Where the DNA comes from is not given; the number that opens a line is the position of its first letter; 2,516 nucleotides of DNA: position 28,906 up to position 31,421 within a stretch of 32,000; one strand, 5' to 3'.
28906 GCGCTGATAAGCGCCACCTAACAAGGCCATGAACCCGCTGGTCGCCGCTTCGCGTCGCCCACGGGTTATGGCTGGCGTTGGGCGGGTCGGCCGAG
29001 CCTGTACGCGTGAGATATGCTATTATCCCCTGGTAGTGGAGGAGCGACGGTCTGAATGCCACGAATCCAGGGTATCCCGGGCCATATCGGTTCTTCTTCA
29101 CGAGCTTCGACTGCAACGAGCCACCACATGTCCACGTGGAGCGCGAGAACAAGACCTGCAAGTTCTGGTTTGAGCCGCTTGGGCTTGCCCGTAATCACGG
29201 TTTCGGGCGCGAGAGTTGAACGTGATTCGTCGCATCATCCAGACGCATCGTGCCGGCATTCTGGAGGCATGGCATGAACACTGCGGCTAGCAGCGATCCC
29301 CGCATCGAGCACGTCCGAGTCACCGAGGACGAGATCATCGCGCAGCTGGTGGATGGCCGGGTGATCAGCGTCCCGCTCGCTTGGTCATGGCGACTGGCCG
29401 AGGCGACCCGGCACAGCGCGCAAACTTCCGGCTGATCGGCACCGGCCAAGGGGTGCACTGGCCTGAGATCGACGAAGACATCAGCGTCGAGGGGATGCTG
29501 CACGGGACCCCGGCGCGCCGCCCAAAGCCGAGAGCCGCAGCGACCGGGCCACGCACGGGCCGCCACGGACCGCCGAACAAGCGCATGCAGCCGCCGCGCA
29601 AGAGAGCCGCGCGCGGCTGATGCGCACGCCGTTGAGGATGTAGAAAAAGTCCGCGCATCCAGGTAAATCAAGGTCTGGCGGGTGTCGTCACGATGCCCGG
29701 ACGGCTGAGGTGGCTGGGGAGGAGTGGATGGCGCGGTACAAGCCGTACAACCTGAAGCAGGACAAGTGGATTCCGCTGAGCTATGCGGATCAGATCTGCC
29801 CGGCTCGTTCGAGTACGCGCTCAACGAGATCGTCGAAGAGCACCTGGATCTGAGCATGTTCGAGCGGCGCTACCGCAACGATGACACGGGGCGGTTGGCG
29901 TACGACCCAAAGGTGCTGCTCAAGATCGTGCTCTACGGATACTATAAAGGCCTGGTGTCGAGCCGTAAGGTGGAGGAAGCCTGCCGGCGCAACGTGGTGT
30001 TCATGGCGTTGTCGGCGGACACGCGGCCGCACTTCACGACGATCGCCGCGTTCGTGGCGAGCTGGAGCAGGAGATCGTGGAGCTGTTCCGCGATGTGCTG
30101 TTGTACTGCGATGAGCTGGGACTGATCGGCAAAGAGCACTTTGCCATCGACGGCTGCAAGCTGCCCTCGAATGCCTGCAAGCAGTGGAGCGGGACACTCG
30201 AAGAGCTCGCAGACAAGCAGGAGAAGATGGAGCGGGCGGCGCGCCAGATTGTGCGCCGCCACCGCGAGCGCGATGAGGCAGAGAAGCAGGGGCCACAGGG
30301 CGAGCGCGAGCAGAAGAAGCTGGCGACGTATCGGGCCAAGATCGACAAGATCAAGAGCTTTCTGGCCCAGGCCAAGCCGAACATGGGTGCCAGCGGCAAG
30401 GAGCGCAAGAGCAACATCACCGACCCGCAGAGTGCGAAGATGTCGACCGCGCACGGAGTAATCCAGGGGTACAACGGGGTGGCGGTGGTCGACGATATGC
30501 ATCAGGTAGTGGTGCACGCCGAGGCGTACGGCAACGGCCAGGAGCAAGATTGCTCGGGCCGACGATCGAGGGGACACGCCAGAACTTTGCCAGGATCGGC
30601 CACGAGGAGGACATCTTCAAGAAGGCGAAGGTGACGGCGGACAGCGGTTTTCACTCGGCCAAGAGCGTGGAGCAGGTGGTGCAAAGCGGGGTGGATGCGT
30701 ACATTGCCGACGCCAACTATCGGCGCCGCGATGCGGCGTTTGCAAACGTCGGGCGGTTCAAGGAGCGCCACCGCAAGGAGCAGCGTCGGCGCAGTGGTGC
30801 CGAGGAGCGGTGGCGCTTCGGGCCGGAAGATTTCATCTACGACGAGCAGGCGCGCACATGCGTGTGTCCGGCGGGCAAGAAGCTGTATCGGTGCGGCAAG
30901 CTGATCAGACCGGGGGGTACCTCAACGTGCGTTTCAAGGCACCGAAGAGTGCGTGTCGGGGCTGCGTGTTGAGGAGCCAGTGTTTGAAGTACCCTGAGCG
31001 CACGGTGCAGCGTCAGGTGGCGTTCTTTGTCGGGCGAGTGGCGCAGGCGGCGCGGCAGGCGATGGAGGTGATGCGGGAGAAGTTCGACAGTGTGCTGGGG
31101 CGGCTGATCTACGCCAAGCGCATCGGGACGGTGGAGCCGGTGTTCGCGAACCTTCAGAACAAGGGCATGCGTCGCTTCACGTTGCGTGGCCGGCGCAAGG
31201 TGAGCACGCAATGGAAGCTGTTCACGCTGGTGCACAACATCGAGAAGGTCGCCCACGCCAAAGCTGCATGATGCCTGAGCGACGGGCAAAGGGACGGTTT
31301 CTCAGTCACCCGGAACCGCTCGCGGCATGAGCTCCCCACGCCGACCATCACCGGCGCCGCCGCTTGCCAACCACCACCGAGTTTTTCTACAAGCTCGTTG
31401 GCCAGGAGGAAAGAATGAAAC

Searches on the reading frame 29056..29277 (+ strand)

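Call 44: search_protein_families(library=ncbifam, proteins=[window:29056-29277:+], max_evalue=0.001)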
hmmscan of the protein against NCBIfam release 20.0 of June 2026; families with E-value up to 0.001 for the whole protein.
window:29056-29277:+ (73 aa): 0 families

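Call 47: search_protein_families(library=pfam, proteins=[window:29056-29277:+], max_evalue=1)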
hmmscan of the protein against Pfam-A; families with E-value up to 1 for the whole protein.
window:29056-29277:+ (73 aa): 1 family
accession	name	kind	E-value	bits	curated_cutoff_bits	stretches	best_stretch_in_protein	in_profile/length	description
PF05642.16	Sporozoite_P67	-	0.34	9.4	28.9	1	6-48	264-305/727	Sporozoite P67 surface antigen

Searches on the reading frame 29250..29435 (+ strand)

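Call 8: search_protein_families(library=pfam, proteins=[window:29250-29435:+], max_evalue=0.01)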
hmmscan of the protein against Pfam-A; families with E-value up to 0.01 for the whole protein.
window:29250-29435:+ (61 aa): 1 family
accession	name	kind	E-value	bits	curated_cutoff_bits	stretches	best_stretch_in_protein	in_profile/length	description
PF10387.14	DUF2442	-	0.00023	21.7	23.9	1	20-53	2-36/72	Protein of unknown function (DUF2442)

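Call 44: search_protein_families(library=ncbifam, proteins=[window:29250-29435:+], max_evalue=0.001)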
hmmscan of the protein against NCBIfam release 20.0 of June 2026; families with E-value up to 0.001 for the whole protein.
window:29250-29435:+ (61 aa): 0 families

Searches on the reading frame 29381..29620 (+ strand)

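Call 47: search_protein_families(library=pfam, proteins=[window:29381-29620:+], max_evalue=1)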
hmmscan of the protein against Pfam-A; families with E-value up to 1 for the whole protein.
window:29381-29620:+ (79 aa): 1 family
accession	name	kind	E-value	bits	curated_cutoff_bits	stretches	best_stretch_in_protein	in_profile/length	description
PF10387.14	DUF2442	-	3.9e-11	43.4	23.9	1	8-43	35-70/72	Protein of unknown function (DUF2442)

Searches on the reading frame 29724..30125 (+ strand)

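Call 8: search_protein_families(library=pfam, proteins=[window:29724-30125:+], max_evalue=0.01)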
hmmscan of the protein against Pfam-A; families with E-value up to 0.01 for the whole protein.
window:29724-30125:+ (133 aa): 1 family
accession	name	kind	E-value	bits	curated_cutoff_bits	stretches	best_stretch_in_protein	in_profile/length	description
PF05598.16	DUF772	-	3.9e-14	52.9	23.1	1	56-112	1-62/74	Transposase domain (DUF772)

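Call 44: search_protein_families(library=ncbifam, proteins=[window:29724-30125:+], max_evalue=0.001)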
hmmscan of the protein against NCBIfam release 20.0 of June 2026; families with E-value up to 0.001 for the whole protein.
window:29724-30125:+ (133 aa): 1 family
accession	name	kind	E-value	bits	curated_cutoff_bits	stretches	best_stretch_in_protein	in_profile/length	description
NF033551.1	transpos_IS1182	equivalog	1.2e-19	70.7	270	1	31-111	25-108/488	IS1182 family transposase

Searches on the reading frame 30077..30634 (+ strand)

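Call 8: search_protein_families(library=pfam, proteins=[window:30077-30634:+], max_evalue=0.01)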
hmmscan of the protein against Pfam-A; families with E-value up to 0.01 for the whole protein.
window:30077-30634:+ (185 aa): 0 families

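Call 47: search_protein_families(library=pfam, proteins=[window:30077-30634:+], max_evalue=1)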
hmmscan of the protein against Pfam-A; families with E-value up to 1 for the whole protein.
window:30077-30634:+ (185 aa): 4 families
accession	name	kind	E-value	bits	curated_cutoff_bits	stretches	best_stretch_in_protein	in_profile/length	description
PF02388.22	FemAB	-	0.016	14.5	24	1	41-104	244-307/406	FemAB family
PF10168.15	Nup88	-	0.032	12.5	24.4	1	38-114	584-658/702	Nuclear pore component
PF20994.3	CENPU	-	0.13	12.4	27.8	1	48-135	98-186/200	CENPU protein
PF08647.16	BRE1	-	0.24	11.9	27.9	1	36-100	18-82/95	BRE1 E3 ubiquitin ligase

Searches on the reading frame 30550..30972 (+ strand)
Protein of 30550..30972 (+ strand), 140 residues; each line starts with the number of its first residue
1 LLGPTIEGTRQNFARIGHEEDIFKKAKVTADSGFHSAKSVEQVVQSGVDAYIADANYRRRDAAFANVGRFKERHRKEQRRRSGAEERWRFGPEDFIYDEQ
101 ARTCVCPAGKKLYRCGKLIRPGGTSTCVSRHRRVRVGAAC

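Call 8: search_protein_families(library=pfam, proteins=[window:30550-30972:+], max_evalue=0.01)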
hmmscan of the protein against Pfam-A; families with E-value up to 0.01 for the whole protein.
window:30550-30972:+ (140 aa): 0 families

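Call 47: search_protein_families(library=pfam, proteins=[window:30550-30972:+], max_evalue=1)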
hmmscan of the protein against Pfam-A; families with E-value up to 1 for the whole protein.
window:30550-30972:+ (140 aa): 1 family
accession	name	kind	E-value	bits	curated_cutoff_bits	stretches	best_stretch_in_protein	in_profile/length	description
PF01609.27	DDE_Tnp_1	-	0.023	14.9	23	1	20-84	75-139/200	Transposase DDE domain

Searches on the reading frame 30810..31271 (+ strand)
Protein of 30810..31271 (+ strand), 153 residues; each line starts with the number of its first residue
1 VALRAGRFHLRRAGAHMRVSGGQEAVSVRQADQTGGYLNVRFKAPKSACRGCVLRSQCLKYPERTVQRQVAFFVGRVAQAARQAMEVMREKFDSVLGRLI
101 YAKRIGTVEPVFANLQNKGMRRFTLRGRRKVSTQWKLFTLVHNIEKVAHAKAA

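Call 8: search_protein_families(library=pfam, proteins=[window:30810-31271:+], max_evalue=0.01)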
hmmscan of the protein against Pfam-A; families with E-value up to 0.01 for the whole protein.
window:30810-31271:+ (153 aa): 2 families
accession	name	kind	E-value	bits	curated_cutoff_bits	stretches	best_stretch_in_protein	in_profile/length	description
PF13751.12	DDE_Tnp_1_6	-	1.1e-19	71.3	25.1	1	39-147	21-124/125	Transposase DDE domain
PF01609.27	DDE_Tnp_1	-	0.0024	18.1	23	1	78-144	119-200/200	Transposase DDE domain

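Call 44: search_protein_families(library=ncbifam, proteins=[window:30810-31271:+], max_evalue=0.001)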
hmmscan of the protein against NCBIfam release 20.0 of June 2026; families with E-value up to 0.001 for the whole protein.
window:30810-31271:+ (153 aa): 1 family
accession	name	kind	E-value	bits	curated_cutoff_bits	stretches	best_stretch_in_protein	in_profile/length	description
NF033551.1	transpos_IS1182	equivalog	4.1e-21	75.4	270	1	22-149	372-487/488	IS1182 family transposase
